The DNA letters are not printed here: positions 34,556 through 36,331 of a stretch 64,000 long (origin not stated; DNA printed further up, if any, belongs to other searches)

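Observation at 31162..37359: Segmentally duplicated [SCP2-like + FAD oxidase] module with FabK/NMO-like reductase and CCG Fe-S partner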

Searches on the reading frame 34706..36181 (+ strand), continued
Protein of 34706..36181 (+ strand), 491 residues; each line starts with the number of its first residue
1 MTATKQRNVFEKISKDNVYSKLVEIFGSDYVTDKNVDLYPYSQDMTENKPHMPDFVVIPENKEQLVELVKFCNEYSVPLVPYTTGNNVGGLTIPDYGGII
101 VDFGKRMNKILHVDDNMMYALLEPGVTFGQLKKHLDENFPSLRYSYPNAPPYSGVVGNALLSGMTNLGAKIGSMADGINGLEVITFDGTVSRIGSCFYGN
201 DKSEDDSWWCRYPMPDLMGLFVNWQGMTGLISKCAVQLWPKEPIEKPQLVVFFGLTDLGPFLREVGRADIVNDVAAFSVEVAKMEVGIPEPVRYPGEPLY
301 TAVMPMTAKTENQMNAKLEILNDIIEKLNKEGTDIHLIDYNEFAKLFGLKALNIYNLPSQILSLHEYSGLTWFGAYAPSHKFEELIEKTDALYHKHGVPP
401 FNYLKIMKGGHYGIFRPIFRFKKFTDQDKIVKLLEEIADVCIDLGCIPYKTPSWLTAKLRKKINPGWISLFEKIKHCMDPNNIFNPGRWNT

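Call 19: find_related_loci(query=A1, collection=genome_contigs, flank=7000)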
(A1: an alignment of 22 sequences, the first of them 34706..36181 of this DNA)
Query A1 (491 aa) in genome_contigs; peptide patterns used: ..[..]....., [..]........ (x = any residue, [..] = any of these).
110 stretches matched a pattern; 81 encode a relative of the query (tblastn E <= 1e-3); the best 80 are kept; 78 distinct loci.
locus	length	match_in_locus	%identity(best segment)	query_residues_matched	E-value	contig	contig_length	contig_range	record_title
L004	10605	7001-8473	95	1-491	0e+0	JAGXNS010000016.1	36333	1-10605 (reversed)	MAG: Promethearchaeota archaeon isolate bin49 NODE_16_length_36333_cov_168.423875, whole genome shotgun sequence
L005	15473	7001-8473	94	1-491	0e+0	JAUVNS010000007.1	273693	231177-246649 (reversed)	MAG: Promethearchaeota archaeon isolate CSMAG_616 CSMAG_616_k141_212032_length_273693_cov_14.9997, whole genome shotgun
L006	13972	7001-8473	92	1-491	0e+0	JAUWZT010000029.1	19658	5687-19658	MAG: Promethearchaeota archaeon isolate CSMAG_2743 CSMAG_2743_k141_254407_length_19658_cov_8.0000, whole genome shotgun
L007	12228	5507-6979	92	1-491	0e+0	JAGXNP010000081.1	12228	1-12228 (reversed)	MAG: Promethearchaeota archaeon isolate bin41 NODE_81_length_12228_cov_54.365320, whole genome shotgun sequence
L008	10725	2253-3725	90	1-491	0e+0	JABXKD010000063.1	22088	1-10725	MAG: Promethearchaeota archaeon isolate Hel_238_bin105 NODE_63_length_22088_cov_21.070783, whole genome shotgun sequence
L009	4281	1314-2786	89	1-491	0e+0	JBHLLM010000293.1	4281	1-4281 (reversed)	MAG: Candidatus Hermodarchaeota archaeon isolate DZ1M.447 DZ1M.447@119384, whole genome shotgun sequence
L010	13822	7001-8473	88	1-491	0e+0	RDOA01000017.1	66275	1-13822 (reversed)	MAG: Promethearchaeota archaeon isolate DZG_bin1.240 NODE_17_length_66275_cov_21.089429, whole genome shotgun sequence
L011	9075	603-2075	83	1-491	0e+0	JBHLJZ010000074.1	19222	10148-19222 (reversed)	MAG: Candidatus Hodarchaeota archaeon isolate DZ1B.201 DZ1B.201@8029, whole genome shotgun sequence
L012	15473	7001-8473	82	1-491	0e+0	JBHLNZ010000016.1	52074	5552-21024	MAG: Promethearchaeota archaeon isolate DZ2S.411 DZ2S.411@1596, whole genome shotgun sequence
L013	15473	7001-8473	82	1-491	0e+0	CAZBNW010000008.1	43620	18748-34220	MAG TPA_asm: uncultured archaeon isolate SRP239594_co1_47 genome assembly, contig: NODE_146_length_43620_cov_147.261930,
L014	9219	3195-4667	81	1-491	0e+0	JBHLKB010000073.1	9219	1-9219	MAG: Candidatus Hodarchaeota archaeon isolate DZ1B.234 DZ1B.234@27818, whole genome shotgun sequence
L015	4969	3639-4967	92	1-443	0e+0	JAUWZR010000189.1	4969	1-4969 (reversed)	MAG: Promethearchaeota archaeon isolate CSMAG_2741 CSMAG_2741_k141_697876_length_4969_cov_15.0000, whole genome shotgun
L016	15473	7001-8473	80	1-491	0e+0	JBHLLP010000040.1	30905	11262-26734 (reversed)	MAG: Candidatus Hermodarchaeota archaeon isolate DZ1M.92 DZ1M.92@4627, whole genome shotgun sequence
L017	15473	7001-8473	78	1-491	0e+0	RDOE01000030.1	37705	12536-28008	MAG: Promethearchaeota archaeon isolate SZ_4_bin8.338 NODE_30_length_37705_cov_2.702004, whole genome shotgun sequence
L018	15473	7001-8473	79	1-491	0e+0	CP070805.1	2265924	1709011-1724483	MAG: Promethearchaeota archaeon isolate bin132 chromosome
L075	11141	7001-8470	63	2-491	0e+0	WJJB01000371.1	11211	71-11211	MAG: Candidatus Bathyarchaeota archaeon isolate Bin_245 k141_3486657, whole genome shotgun sequence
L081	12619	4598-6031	36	6-488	7e-100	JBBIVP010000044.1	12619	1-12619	MAG: bacterium isolate SLF170214_bin_8 NODE_5174_length_12619_cov_3.373289, whole genome shotgun sequence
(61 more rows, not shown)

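Call 31: search_solved_structures(query=A1, max_evalue=0.00001, show_alignments=2)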
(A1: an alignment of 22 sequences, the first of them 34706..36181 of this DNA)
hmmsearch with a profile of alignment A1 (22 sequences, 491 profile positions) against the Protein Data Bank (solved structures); distinct sequences matched with E-value up to 0.00001: 43.
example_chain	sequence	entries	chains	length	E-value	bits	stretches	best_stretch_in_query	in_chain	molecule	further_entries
1dii_A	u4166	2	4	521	2.9e-38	135.3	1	19-489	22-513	P-CRESOL METHYLHYDROXYLASE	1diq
1wve_A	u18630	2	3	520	2.9e-38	135.3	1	19-489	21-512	4-cresol dehydrogenase [hydroxylating] flavoprotein subunit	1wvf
5fxd_A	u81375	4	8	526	4.2e-33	118.3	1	20-262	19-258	PROBABLE VANILLYL-ALCOHOL OXIDASE | EUGENOL OXIDASE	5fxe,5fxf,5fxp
7ywv_A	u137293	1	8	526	1.5e-32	116.4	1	20-262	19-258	Probable vanillyl-alcohol oxidase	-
7ywu_A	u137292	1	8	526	1.8e-32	116.1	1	20-262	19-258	Probable vanillyl-alcohol oxidase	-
8bam_A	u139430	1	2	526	2.2e-32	115.9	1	20-262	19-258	Probable vanillyl-alcohol oxidase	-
8bap_A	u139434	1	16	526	2.7e-32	115.6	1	20-262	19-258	Probable vanillyl-alcohol oxidase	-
9h8p_A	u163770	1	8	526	4.4e-32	114.9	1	20-262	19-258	Probable vanillyl-alcohol oxidase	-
9h8q_A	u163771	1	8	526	7.4e-32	114.1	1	20-262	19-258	Probable vanillyl-alcohol oxidase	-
9gj0_A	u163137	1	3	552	8.8e-32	113.9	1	20-262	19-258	Probable vanillyl-alcohol oxidase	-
9h40_A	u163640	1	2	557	2.7e-30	109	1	21-271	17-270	p-cresol methylhydroxylase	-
9gov_A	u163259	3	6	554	3.7e-29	105.2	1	22-262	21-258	4-Allyl syringol oxidase from Streptomyces cavernae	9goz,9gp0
9ffk_A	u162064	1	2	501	3.4e-28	102.1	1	53-270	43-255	FAD-binding oxidoreductase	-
9fge_A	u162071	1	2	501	5.8e-28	101.3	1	53-270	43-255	FAD-binding oxidoreductase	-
8s7p_A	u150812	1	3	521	4.2e-26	95.2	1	26-277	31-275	Oxidoreductase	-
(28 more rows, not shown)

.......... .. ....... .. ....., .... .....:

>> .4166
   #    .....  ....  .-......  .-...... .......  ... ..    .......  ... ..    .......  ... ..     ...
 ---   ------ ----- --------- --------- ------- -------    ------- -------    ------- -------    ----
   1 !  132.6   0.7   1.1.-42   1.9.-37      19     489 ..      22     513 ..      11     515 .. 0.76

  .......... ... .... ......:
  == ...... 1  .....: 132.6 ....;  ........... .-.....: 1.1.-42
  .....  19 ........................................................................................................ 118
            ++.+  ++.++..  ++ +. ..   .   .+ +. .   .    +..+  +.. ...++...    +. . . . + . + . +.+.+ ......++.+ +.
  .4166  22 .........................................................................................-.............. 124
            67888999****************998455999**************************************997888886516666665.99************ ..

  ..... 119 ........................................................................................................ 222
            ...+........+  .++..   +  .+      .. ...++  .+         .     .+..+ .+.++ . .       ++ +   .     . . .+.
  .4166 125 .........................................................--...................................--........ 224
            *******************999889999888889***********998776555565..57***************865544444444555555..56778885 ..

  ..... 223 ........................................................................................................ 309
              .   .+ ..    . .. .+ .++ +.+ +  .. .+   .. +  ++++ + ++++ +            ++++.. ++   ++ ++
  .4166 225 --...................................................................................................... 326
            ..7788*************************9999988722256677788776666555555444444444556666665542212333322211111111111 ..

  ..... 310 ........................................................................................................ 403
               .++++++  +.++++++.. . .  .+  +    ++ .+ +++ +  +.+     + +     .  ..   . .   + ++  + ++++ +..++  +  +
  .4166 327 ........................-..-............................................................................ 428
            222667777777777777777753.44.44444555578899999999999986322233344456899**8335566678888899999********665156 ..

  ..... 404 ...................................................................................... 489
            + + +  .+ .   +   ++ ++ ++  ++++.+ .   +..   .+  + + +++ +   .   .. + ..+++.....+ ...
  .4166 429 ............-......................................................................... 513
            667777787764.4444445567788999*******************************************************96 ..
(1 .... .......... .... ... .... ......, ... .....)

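Call 37: predict_structure(alignment_id=A1)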
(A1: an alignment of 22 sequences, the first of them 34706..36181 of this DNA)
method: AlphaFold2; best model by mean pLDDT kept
length: 491 residues; sequences in the alignment: 22
mean_pLDDT: 70.3   pTM: 0.63
mean pLDDT of the five models: 70.3, 67.1, 63.4, 62.1, 57.6
residues with pLDDT >= 90: 80; 70-90: 209; 50-70: 101; < 50: 101
segments of 3 or more residues with pLDDT < 50: 1-5, 37-50, 84-94, 162-176, 198-228, 358-366, 368-372, 484-491
pLDDT, mean of each block of 10 residues (from residue 1): 47 86 92 62 38 76 86 77 44 58 77 80 82 90 67 66 38 43 71 53 42 36 39 76 87 92 89 80 72 85 87 95 97 93 73 55 43 70 93 87 79 77 70 87 77 69 67 57 43 30
secondary structure, 60 per line:
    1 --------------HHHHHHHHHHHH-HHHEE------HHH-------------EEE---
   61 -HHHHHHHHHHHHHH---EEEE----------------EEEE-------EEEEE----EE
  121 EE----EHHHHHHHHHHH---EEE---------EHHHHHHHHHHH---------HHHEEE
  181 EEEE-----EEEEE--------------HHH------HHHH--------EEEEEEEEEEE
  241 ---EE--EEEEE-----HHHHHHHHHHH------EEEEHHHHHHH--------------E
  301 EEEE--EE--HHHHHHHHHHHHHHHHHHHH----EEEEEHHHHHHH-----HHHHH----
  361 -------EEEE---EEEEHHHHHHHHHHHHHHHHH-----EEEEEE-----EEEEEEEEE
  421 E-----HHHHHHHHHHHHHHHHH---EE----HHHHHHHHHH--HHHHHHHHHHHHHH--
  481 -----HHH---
elements in order: H15-26 E55-57 H62-75 E79-82 E99-102 E110-114 E119-122 H128-138 E142-144 H155-165 E178-184 E190-194 H218-221 E230-240 E248-252 H258-268 E275-278 H279-285 E300-304 H311-330 E335-339 H340-346 H352-356 E368-371 E375-378 H379-395 E401-406 E412-421 H427-443 H453-462 H465-478

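Call 41: search_protein_families(library=ncbifam, proteins=[window:34706-36181:+], max_evalue=0.001)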
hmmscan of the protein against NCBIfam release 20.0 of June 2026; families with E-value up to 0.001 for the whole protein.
window:34706-36181:+ (491 aa): 5 families
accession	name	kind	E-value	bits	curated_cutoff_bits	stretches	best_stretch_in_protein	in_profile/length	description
TIGR00387.1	glcD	equivalog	4.7e-26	91.6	567.9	1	56-488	1-413/413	glycolate oxidase subunit GlcD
NF008408.0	PRK11230.1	equivalog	1.6e-14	53.3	897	1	11-264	14-253/499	glycolate oxidase subunit GlcD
NF049975.1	2HglutDHaseYdiJ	equivalog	1.6e-05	22.9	1350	1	52-167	51-160/1018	D-2-hydroxyglutarate dehydrogenase YdiJ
NF041227.1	BagG_FevA2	exception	7.6e-05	21.5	850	1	48-194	41-179/455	bagremycin/ferroverdin biosynthesis FAD-dependent oxygenase BagG/FevA2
NF041226.1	BagK_FevA1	equivalog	0.00018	20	800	1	51-190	39-171/453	bagremycin/ferroverdin biosynthesis FAD-dependent oxygenase BagK/FevA1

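Call 42: fold_search(model_id=the predicted structure, library=pdb)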
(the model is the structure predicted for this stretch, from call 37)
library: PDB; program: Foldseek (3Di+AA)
matches with E <= 10: 847; with E <= 0.001: 280
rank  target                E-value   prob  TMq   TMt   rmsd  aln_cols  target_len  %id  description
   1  8s7t_A                1.1e-25  1.00  0.63  0.60   7.9       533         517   21  Vanillyl-alcohol dehydrogenase from Marinicaulis flavus: P151N mutant (released 2025-01-15)
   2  7ywu_F                1.7e-25  1.00  0.64  0.61   7.6       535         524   20  Eugenol oxidase from rhodococcus jostii: mutant S81H, A423M, H434Y, S394V, I445D, S518P (released 2022-11-16)
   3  9gov_B                1.9e-25  1.00  0.65  0.62   7.5       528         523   21  4-Allyl syringol oxidase from Streptomyces cavernae: complex with Propanol syringol (released 2025-02-05)
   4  9gov_A                2.3e-25  1.00  0.65  0.61   7.6       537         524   21  4-Allyl syringol oxidase from Streptomyces cavernae: complex with Propanol syringol (released 2025-02-05)
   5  8s7w_A                4.3e-25  1.00  0.63  0.60   8.0       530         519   22  Vanillyl-alcohol dehydrogenase from Marinicaulis flavus: P151V mutant (released 2025-01-15)
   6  1dii_A                6.0e-25  1.00  0.66  0.63   7.4       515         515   23  CRYSTAL STRUCTURE OF P-CRESOL METHYLHYDROXYLASE AT 2.5 A RESOLUTION (released 1999-12-08)
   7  8bap_A                6.0e-25  1.00  0.63  0.59   7.3       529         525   20  Eugenol Oxidase (EUGO) from Rhodococcus jostii RHA1, eightfold mutant active on propanol syringol (released 2023-10-25)
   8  7ywu_C                6.4e-25  1.00  0.63  0.60   7.7       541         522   21  Eugenol oxidase from rhodococcus jostii: mutant S81H, A423M, H434Y, S394V, I445D, S518P (released 2022-11-16)
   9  7ywu_A                6.8e-25  1.00  0.65  0.61   7.6       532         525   20  Eugenol oxidase from rhodococcus jostii: mutant S81H, A423M, H434Y, S394V, I445D, S518P (released 2022-11-16)
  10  7ywu_E                7.2e-25  1.00  0.64  0.61   7.6       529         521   20  Eugenol oxidase from rhodococcus jostii: mutant S81H, A423M, H434Y, S394V, I445D, S518P (released 2022-11-16)
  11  7ywu_H                7.6e-25  1.00  0.64  0.61   7.7       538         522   21  Eugenol oxidase from rhodococcus jostii: mutant S81H, A423M, H434Y, S394V, I445D, S518P (released 2022-11-16)
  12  9h8p_A                1.2e-24  1.00  0.64  0.60   7.1       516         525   21  Eugenol Oxidase (EUGO) from Rhodococcus jostii RHA1, mutant DTT (released 2025-01-29)
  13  8bam_A                1.4e-24  1.00  0.64  0.61   7.2       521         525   21  Eugenol Oxidase (EUGO) from Rhodococcus jostii RHA1, tenfold mutant active on propanol syringol (released 2023-10-25)
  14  7pbi_A                1.9e-24  1.00  0.64  0.60   7.7       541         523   19  4-ethylphenol oxidase from Gulosibacter chungangensis: isoeugenol complex (released 2021-09-29)
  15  8s7p_C                1.9e-24  1.00  0.64  0.61   7.7       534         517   21  Vanillyl-alcohol dehydrogenase from Marinicaulis flavus (released 2025-01-15)
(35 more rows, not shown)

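Call 51: find_encoding_contigs(protein=P0012, flank=9000, max_places=1)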
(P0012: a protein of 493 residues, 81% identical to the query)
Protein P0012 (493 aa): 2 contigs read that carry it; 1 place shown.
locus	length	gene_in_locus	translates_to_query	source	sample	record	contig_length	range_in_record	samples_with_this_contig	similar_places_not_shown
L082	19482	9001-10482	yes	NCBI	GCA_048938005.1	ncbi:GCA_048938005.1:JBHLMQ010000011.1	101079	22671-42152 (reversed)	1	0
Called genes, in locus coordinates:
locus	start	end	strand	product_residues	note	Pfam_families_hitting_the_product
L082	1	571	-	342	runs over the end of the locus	-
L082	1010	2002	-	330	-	-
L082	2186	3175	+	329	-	-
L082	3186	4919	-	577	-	PF00496:SBP_bac_5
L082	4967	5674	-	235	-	PF01411:tRNA-synt_2c, PF07973:tRNA_SAD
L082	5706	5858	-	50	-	-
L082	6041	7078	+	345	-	-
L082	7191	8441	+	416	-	PF02812:ELFV_dehydrog_N, PF00208:ELFV_dehydrog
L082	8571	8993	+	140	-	PF02036:SCP2 (weak)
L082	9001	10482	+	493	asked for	PF01565:FAD_binding_4, PF02913:FAD-oxidase_C (weak)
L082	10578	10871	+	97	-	-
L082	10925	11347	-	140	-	PF02036:SCP2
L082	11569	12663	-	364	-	-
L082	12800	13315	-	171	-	PF00258:Flavodoxin_1 (faint), PF12641:Flavodoxin_3, PF12724:Flavodoxin_5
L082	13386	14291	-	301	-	PF01026:TatD_DNase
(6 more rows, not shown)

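Call 52: find_encoding_contigs(protein=P0089, flank=9000, max_places=1)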
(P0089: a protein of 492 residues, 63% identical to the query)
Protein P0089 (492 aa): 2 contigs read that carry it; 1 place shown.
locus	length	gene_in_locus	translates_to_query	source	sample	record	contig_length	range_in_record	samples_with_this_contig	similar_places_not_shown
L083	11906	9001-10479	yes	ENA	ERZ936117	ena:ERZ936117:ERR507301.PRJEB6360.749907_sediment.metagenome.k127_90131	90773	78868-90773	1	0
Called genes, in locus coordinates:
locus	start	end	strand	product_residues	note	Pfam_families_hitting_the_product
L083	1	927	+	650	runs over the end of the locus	PF00111:Fer2 (weak), PF17650:RACo_linker (weak), PF17651:Raco_middle, PF14574:RACo_C_ter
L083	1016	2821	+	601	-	PF00501:AMP-binding, PF13193:AMP-binding_C (weak)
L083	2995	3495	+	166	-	PF00561:Abhydrolase_1, PF12146:Hydrolase_4, PF12697:Abhydrolase_6, PF03096:Ndr (weak)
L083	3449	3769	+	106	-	PF00561:Abhydrolase_1 (weak)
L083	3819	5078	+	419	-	PF09861:Lar_N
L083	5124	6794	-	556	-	PF00920:ILVD_EDD_N, PF24877:ILV_EDD_C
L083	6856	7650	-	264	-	PF00142:Fer4_NifH, PF01656:CbiA, PF10609:ParA (faint), PF13614:AAA_31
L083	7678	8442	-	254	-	PF03598:CdhC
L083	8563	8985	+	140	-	PF02036:SCP2 (weak)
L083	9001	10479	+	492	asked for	PF01565:FAD_binding_4, PF02913:FAD-oxidase_C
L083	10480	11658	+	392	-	PF13183:Fer4_8, PF02754:CCG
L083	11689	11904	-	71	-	?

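Call 53: search_protein_representatives(alignment_id=A1)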
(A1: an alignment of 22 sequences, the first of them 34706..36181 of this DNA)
Query: 22 sequences, 491 profile positions. Proteins with E-value up to 0.001 (for the whole library): 8850; up to 1e-10: 3005; up to 1e-30: 179. The best 150 are listed.
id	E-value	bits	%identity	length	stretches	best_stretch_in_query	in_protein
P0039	2.3e-283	956.9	-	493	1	1-491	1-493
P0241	1.1e-143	496.2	-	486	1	15-490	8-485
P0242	1.4e-131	456.3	-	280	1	156-428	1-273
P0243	5.8e-128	444.4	-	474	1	17-489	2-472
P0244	1.9e-123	429.5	-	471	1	16-489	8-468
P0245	8.9e-121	420.7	-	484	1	16-490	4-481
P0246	9.0e-120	417.3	-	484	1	17-489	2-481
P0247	2.4e-118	412.7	-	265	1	227-490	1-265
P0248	3.5e-115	402.2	-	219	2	192-318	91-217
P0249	8.5e-115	400.9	-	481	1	11-490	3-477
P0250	9.8e-115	400.7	-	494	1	5-490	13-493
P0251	3.6e-113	395.6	-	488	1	19-490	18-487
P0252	2.2e-108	379.8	-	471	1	16-491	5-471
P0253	1.3e-106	373.9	-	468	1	20-490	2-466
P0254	1.5e-106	373.7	-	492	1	12-489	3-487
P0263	3.8e-91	322.9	-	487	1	14-490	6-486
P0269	1.6e-81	291.2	-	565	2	15-245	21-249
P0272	1.8e-76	274.5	-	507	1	14-490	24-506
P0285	1.5e-62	228.6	-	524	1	15-487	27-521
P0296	3.9e-55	204.2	-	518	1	12-489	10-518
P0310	4.6e-47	177.6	-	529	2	36-242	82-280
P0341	3.8e-37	144.8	-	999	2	20-280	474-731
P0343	5.4e-37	144.3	-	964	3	19-487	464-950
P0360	3.4e-35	138.4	-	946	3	15-400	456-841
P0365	7.6e-35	137.2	-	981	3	11-327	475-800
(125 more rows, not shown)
